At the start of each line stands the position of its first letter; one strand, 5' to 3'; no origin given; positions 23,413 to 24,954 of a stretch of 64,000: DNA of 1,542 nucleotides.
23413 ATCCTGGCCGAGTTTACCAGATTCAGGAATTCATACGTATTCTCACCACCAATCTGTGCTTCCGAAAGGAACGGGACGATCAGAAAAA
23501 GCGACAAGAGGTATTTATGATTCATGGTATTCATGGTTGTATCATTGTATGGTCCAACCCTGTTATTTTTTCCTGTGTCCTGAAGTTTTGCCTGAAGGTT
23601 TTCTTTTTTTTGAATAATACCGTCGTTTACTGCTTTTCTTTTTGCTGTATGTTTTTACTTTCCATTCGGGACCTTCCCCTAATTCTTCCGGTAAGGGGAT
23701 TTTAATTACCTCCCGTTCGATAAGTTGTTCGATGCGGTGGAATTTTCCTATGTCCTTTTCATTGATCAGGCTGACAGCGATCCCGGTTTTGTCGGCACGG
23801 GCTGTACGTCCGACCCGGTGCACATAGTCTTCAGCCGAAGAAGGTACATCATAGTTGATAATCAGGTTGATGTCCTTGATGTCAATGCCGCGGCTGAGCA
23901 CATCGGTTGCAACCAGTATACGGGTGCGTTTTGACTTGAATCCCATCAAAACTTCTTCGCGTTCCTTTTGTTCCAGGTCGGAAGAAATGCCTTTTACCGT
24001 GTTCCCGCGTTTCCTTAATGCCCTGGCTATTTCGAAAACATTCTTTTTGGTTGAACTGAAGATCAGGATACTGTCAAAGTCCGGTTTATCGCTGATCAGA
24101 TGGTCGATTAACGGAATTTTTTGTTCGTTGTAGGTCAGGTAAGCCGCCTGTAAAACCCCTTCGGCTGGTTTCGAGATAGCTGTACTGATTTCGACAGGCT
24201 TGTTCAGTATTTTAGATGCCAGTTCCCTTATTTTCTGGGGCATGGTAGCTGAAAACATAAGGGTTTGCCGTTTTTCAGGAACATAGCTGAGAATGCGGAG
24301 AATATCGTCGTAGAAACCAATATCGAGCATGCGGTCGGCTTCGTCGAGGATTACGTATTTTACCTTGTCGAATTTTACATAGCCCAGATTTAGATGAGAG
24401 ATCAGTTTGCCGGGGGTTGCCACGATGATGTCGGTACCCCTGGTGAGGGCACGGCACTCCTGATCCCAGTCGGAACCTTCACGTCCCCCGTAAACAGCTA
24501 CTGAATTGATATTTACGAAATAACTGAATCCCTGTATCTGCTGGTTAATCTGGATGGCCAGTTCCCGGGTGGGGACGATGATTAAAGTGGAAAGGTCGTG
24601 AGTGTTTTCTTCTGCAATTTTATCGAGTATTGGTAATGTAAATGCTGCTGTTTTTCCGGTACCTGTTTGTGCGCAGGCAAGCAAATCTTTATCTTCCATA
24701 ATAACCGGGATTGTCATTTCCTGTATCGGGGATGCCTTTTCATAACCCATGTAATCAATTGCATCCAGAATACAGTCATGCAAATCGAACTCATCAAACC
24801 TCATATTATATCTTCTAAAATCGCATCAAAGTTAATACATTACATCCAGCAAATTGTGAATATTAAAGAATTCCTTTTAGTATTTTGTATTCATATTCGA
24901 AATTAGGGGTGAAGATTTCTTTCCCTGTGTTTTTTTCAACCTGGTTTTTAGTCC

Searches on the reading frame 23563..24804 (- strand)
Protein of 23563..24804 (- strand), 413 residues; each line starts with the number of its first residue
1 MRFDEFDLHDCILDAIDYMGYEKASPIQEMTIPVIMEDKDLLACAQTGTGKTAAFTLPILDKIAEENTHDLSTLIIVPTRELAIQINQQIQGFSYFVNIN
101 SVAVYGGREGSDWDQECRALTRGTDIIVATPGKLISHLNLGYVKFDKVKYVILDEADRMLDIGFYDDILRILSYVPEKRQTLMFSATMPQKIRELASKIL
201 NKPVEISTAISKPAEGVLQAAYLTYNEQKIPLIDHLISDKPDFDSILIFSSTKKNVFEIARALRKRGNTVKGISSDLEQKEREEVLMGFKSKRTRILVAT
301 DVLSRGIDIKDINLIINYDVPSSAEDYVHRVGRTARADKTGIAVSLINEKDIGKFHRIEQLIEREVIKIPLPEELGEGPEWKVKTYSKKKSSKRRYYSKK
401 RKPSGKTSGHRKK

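Call 34: search_protein_families(library=pfam, proteins=[window:23563-24804:-], max_evalue=0.001)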
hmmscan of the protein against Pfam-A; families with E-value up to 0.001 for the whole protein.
window:23563-24804:- (413 aa): 3 families
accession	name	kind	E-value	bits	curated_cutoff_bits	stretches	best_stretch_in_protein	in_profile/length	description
PF00270.35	DEAD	-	4.7e-51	173.3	26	1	25-194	1-166/167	DEAD/DEAH box helicase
PF00271.37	Helicase_C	-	1.5e-29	102.9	23.5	1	229-337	2-109/110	Helicase conserved C-terminal domain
PF04851.21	ResIII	-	1.3e-09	38.6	22.5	1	37-189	22-163/164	Type III restriction enzyme, res subunit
